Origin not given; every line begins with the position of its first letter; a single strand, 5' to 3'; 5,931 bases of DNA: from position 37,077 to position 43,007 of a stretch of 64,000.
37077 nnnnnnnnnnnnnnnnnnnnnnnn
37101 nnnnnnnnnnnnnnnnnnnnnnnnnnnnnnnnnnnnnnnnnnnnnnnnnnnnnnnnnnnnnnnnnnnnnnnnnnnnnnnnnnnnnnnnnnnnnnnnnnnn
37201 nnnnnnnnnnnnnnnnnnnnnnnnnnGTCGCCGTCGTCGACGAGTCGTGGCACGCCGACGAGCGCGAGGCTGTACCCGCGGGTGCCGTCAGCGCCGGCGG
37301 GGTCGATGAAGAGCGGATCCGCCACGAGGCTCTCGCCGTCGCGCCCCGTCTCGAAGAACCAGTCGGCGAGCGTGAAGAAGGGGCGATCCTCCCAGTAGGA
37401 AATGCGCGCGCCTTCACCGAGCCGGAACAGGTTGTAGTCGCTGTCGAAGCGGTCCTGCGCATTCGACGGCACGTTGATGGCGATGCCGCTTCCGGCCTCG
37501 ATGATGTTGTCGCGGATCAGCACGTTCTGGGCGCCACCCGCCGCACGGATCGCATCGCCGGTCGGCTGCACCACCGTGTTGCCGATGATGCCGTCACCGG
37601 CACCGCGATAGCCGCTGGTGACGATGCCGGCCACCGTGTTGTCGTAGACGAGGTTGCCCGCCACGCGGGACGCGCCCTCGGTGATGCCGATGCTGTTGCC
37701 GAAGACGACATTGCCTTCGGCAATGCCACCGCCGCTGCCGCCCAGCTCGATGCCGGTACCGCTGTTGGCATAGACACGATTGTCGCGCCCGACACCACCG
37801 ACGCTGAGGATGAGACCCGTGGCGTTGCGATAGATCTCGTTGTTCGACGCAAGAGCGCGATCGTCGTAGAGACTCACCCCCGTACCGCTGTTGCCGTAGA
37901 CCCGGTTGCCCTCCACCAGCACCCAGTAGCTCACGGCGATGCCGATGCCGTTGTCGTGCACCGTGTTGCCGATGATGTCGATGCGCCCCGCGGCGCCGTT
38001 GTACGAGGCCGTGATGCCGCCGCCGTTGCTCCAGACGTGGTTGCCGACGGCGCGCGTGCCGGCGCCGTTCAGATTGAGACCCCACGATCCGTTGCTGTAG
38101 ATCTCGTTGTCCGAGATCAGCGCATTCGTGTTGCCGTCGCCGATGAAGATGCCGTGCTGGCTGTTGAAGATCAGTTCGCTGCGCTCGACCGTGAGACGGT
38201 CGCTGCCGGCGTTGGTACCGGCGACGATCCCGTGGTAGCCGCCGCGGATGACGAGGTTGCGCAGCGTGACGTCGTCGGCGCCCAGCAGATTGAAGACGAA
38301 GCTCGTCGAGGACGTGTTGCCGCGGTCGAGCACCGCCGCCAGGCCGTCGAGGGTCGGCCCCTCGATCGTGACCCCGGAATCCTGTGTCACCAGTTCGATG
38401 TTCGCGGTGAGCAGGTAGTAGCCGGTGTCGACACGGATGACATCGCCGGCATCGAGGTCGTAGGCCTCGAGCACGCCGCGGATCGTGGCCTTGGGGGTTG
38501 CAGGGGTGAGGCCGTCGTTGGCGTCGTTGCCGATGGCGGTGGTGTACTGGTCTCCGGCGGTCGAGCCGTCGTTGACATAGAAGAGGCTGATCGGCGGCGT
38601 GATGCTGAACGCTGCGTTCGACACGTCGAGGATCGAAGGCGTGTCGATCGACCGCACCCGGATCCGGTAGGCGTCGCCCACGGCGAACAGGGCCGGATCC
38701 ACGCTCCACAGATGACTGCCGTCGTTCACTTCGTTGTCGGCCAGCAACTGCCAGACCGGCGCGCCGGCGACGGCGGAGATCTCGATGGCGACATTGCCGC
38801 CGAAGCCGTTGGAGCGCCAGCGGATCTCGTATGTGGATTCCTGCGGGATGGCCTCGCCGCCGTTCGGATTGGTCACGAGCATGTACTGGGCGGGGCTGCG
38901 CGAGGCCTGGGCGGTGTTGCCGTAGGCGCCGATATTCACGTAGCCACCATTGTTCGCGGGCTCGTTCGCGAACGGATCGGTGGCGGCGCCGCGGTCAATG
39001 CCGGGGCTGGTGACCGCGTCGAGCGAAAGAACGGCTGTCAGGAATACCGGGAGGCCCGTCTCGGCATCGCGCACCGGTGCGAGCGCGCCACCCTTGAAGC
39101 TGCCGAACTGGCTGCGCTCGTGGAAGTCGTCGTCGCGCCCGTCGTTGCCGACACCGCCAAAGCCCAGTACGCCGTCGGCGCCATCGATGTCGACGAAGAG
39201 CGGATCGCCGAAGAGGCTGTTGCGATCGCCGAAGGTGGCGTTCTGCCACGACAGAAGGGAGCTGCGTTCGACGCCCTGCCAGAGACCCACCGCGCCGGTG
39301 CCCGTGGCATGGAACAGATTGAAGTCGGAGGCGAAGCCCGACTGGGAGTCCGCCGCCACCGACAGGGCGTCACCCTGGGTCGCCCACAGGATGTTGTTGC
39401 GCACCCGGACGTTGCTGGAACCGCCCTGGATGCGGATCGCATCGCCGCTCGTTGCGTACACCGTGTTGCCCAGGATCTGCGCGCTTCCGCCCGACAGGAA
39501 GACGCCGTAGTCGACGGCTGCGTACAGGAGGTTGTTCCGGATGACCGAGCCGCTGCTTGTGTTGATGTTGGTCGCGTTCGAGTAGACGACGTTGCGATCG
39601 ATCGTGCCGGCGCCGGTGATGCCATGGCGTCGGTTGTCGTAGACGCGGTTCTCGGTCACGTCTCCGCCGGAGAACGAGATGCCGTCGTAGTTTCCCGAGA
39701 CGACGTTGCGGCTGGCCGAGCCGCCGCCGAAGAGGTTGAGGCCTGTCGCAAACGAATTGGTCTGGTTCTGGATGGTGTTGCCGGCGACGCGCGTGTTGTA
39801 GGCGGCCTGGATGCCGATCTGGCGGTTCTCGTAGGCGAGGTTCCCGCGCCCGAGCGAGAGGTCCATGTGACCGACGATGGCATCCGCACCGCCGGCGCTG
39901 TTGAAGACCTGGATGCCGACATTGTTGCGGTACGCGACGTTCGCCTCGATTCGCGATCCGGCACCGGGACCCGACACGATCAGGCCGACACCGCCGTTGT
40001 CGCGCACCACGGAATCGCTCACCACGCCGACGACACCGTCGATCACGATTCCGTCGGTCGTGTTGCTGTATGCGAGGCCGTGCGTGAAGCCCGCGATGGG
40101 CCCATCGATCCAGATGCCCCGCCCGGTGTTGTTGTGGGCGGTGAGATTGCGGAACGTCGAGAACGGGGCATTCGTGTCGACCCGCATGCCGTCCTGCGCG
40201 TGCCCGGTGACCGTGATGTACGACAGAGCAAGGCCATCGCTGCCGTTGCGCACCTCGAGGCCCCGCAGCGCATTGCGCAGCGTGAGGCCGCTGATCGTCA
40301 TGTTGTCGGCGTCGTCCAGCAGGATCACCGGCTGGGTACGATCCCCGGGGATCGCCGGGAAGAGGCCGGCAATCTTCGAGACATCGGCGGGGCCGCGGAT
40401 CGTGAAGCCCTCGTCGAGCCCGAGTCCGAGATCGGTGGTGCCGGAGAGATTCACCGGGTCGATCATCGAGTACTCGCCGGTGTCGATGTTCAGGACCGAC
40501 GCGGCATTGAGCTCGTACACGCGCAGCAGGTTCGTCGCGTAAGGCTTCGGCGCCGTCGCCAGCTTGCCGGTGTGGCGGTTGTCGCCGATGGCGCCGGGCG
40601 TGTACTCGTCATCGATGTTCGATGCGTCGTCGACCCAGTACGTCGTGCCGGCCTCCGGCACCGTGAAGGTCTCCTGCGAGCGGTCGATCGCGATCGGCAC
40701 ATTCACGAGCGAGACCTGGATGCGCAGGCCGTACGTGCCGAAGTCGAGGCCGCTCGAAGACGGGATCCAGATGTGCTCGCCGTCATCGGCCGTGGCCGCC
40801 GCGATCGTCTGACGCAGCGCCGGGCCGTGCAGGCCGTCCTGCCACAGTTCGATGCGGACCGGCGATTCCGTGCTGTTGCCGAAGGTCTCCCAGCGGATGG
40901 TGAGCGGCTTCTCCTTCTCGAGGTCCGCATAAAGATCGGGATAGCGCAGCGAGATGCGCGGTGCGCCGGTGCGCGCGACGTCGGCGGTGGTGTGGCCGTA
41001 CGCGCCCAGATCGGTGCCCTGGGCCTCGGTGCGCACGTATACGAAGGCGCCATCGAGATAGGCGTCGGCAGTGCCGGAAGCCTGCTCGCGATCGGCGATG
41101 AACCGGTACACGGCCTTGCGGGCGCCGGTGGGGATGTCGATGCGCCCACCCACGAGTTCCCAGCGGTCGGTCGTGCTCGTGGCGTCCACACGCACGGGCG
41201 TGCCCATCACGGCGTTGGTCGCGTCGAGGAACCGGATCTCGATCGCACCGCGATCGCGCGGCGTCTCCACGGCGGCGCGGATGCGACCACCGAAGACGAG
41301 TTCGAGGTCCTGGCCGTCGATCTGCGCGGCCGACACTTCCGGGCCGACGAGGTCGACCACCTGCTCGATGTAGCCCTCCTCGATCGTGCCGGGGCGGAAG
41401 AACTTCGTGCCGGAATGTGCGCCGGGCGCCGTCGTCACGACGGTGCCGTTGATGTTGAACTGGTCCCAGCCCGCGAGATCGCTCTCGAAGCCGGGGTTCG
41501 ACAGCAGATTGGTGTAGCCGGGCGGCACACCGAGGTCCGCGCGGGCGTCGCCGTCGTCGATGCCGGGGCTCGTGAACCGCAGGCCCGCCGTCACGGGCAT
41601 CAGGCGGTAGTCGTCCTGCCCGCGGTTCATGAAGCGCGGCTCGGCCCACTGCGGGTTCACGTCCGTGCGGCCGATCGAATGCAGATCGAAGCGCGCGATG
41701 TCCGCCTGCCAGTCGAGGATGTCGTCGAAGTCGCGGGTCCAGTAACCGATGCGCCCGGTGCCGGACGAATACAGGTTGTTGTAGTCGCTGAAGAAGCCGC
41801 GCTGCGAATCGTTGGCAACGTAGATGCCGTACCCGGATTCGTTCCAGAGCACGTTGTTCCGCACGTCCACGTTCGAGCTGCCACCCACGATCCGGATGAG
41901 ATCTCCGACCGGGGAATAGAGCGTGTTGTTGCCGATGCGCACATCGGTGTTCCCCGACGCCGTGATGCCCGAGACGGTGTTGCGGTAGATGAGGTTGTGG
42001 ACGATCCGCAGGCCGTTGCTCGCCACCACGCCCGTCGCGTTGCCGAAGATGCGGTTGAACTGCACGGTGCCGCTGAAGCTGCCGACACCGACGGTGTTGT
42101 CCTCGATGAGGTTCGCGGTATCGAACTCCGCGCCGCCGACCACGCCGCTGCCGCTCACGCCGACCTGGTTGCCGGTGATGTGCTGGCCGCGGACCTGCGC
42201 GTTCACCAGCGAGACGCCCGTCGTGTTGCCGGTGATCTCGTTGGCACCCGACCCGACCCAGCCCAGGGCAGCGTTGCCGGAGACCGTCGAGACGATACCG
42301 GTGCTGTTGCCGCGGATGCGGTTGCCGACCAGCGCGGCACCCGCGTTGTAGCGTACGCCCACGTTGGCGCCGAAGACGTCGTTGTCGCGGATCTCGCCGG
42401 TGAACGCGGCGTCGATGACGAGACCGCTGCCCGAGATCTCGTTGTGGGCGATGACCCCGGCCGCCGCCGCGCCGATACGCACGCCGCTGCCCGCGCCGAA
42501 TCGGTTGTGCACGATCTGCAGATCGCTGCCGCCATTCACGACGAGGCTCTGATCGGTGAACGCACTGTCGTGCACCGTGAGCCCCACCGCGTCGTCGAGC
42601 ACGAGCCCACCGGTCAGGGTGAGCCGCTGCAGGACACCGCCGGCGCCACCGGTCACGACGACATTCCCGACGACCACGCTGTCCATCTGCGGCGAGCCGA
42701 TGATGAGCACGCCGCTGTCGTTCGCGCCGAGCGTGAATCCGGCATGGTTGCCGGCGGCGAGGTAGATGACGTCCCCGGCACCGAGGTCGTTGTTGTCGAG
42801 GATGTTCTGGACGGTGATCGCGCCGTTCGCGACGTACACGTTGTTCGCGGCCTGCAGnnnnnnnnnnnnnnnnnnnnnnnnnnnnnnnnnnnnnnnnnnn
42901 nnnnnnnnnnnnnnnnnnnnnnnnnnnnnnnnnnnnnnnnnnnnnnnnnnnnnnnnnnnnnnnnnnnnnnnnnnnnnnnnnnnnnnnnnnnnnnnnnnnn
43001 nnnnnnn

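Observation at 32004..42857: Five parallel beta-helix modules, most paired with a different lectin-like domain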

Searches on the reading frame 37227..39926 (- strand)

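Call 7: search_protein_families(library=pfam, proteins=[window:37227-39926:-], max_evalue=0.01)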
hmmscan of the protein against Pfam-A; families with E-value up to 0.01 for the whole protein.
window:37227-39926:- (900 aa): 2 families
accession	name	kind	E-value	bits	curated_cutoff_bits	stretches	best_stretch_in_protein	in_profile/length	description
PF13229.12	Beta_helix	-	4.5e-30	104.8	25.9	4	547-701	5-156/158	Right handed beta helix region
PF05048.19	NosD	-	2.8e-19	69.9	23.6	4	547-701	21-167/212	Periplasmic copper-binding protein (NosD)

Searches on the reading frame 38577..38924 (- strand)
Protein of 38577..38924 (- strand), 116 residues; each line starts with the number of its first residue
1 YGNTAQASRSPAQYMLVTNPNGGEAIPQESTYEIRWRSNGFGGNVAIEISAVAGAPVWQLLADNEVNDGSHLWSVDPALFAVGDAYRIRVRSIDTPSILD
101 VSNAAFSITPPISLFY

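Call 14: search_protein_families(library=pfam, proteins=[window:38577-38924:-], max_evalue=10)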
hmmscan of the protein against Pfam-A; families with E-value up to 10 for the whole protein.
window:38577-38924:- (116 aa): 1 family
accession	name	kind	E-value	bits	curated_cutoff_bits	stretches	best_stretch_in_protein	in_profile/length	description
PF10342.15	Kre9_KNH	-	0.0053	17.9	24.6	1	19-102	1-89/94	Kre9/KNH-like N-terminal Ig-like domain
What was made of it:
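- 38592..38891 (-): Ig-like domain 2 (uninterrupted). Kre9_KNH scores 17.9 bits, below GA (call 14).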

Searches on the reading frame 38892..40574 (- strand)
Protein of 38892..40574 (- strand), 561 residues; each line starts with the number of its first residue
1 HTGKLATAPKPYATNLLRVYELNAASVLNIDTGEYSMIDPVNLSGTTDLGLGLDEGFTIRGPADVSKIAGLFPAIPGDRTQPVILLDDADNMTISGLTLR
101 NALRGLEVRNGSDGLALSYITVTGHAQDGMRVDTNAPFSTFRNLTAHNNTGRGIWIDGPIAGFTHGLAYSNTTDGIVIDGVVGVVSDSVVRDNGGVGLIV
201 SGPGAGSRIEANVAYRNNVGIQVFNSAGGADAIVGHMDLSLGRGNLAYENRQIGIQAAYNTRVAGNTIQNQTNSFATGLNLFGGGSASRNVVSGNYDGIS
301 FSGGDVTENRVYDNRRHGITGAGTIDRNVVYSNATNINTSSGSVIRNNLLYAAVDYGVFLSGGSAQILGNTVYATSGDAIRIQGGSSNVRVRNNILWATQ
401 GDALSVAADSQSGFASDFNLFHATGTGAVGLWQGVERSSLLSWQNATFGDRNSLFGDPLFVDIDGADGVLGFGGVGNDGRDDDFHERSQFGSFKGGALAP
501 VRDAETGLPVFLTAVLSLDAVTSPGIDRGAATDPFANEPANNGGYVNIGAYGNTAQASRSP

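Call 15: search_protein_families(library=ncbifam, proteins=[window:38892-40574:-], max_evalue=1)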
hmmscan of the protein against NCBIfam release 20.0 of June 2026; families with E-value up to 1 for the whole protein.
window:38892-40574:- (561 aa): 1 family
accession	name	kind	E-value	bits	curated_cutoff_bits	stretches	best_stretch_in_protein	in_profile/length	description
TIGR03804.1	para_beta_helix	repeat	0.01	15.5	19.45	0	288-315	13-43/44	parallel beta-helix repeat protein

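Call 62: search_protein_families(library=pfam, proteins=[window:38892-40574:-], max_evalue=10)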
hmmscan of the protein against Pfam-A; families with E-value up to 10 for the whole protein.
window:38892-40574:- (561 aa): 2 families
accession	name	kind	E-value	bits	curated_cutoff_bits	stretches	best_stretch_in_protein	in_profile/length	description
PF13229.12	Beta_helix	-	5.6e-18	65.5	25.9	3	84-228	3-149/158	Right handed beta helix region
PF19180.5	DUF5862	-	9.4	6.6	33.3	1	144-188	15-57/68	Family of unknown function (DUF5862)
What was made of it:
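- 38892..40616 (-): Module B: N-cap, beta-helix (the longest, ~17 coils inferred) and an intact cap (aa 4307-4339). Beta_helix 65.5 bits (call 62).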

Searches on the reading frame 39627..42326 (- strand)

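Call 7: search_protein_families(library=pfam, proteins=[window:39627-42326:-], max_evalue=0.01)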
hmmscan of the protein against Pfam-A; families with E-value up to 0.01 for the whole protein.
window:39627-42326:- (900 aa): 2 families
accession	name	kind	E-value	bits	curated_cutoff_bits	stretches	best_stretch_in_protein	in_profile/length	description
PF13229.12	Beta_helix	-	4.5e-14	52.8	25.9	2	668-812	3-149/158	Right handed beta helix region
PF10342.15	Kre9_KNH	-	0.0012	20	24.6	1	467-539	6-78/94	Kre9/KNH-like N-terminal Ig-like domain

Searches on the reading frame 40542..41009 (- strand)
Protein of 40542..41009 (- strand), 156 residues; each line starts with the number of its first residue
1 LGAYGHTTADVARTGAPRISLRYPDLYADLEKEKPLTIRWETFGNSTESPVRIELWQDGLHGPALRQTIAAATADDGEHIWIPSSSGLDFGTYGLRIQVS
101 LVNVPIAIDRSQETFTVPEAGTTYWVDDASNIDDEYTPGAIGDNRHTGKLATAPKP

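Call 14: search_protein_families(library=pfam, proteins=[window:40542-41009:-], max_evalue=10)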
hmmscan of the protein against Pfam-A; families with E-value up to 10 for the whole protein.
window:40542-41009:- (156 aa): 2 families
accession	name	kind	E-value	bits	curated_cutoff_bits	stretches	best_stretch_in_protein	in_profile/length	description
PF10342.15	Kre9_KNH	-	0.00012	23.2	24.6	1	28-100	6-78/94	Kre9/KNH-like N-terminal Ig-like domain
PF15065.11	NCU-G1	-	0.088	12.2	27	1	97-139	162-209/353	Lysosomal transcription factor, NCU-G1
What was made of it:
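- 40617..40964 (-): Ig-like domain 1 (Kre9_KNH-like), the most conserved domain of the region. Kre9_KNH scores 23.2 bits, below GA 24.6 (call 14).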

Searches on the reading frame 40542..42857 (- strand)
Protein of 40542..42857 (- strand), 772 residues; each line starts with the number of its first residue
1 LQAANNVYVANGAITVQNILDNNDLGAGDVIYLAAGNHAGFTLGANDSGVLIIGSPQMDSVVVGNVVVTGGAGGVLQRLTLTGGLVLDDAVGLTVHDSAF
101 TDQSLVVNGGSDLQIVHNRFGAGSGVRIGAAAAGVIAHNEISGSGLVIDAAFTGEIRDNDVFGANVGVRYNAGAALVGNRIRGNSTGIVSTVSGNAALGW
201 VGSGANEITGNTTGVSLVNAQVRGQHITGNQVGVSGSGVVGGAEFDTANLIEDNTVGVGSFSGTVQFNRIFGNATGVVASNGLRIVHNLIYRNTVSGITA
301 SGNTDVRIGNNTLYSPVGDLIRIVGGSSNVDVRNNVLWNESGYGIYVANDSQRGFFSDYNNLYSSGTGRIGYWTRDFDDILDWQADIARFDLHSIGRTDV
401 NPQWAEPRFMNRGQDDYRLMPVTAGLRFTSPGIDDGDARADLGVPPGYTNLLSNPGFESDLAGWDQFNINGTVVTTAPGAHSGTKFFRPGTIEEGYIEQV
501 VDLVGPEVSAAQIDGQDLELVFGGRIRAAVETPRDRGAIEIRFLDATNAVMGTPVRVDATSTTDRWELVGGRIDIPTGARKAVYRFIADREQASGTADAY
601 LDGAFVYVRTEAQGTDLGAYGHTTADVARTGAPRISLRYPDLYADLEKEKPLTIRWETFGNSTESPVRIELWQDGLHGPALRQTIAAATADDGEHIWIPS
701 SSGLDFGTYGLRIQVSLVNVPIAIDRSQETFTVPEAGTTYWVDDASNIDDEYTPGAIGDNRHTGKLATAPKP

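Call 45: find_related_loci(query=window:40542-42857:-, collection=genome_contigs, flank=3000)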
Query window:40542-42857:- (772 aa) in genome_contigs; peptide patterns used: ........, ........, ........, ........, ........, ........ (x = any residue, [..] = any of these).
117 stretches matched a pattern; 17 encode a relative of the query (tblastn E <= 1e-3); 17 distinct loci.
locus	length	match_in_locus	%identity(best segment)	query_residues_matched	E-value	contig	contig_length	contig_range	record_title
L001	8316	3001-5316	93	1-772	0e+0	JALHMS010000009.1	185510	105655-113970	MAG: Burkholderiales bacterium isolate Bin_40_2 c_000000000491, whole genome shotgun sequence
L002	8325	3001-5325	74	1-772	0e+0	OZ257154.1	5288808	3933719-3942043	MAG: Burkholderiales bacterium isolate 5a1f4b7f-29eb-4d11-b998-9e1cb223b6c6 genome assembly, chromosome: 1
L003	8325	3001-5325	71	1-772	0e+0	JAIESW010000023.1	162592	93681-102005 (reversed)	MAG: Burkholderiales bacterium isolate co.spades.METABAT.2.5kb_110 c_000000444985, whole genome shotgun sequence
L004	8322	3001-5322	70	1-772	0e+0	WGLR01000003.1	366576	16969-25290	MAG: Betaproteobacteria bacterium isolate RI_222 c_000000096742, whole genome shotgun sequence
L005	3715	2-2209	68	48-772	0e+0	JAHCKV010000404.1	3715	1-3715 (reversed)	MAG: Burkholderiales bacterium isolate TGS_PRO37 PRO37_404, whole genome shotgun sequence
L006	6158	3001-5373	49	2-772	0e+0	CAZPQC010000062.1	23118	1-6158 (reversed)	MAG TPA_asm: uncultured Spirochaetaceae bacterium isolate binchicken_co34_125 genome assembly, contig: NODE_3359_length_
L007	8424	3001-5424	44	15-772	0e+0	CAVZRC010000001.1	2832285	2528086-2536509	MAG: uncultured Planctomycetota bacterium isolate MFD09671.bin.2.109 genome assembly, contig: contig_10675, whole genome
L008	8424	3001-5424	44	15-772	0e+0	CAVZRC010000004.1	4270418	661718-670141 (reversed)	MAG: uncultured Planctomycetota bacterium isolate MFD09671.bin.2.109 genome assembly, contig: contig_3768, whole genome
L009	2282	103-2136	49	105-772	0e+0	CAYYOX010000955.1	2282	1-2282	MAG TPA_asm: uncultured Planctomycetaceae bacterium isolate SRP179991_co3_33 genome assembly, contig: NODE_26775_length_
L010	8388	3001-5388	42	5-772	2e-178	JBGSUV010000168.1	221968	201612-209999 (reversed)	MAG: Pirellulaceae bacterium isolate JTS-AC441 k141_4360265, whole genome shotgun sequence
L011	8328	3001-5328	41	15-772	3e-174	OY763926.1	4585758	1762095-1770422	MAG: Sedimentisphaerales bacterium isolate 7f5c64f7-1a0d-4936-834e-775057159072 genome assembly, chromosome: 1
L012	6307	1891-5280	43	58-771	5e-162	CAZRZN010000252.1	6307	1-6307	MAG TPA_asm: uncultured Rhodobacterales bacterium isolate binchicken_co13_427 genome assembly, contig: NODE_20973_length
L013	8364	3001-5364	40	7-772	2e-160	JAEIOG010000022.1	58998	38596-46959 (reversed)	MAG: Phycisphaerae bacterium isolate MAG24 NODE_500_length_58998_cov_1120.494493, whole genome shotgun sequence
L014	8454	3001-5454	44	4-772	0e+0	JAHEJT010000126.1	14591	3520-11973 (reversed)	MAG: Verrucomicrobiales bacterium isolate Ww561 NODE_11090_length_14591_cov_3.243055, whole genome shotgun sequence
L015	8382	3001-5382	39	6-772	4e-145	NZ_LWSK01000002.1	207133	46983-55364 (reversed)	Rubripirellula obstinata strain CECT 8602 contig2, whole genome shotgun sequence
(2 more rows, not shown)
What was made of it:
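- They occur in Burkholderiales, Planctomycetota, Verrucomicrobiales, Phycisphaerae and Rhodobacterales (call 45).
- Tried and rejected: The single-protein query worked (call 45).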
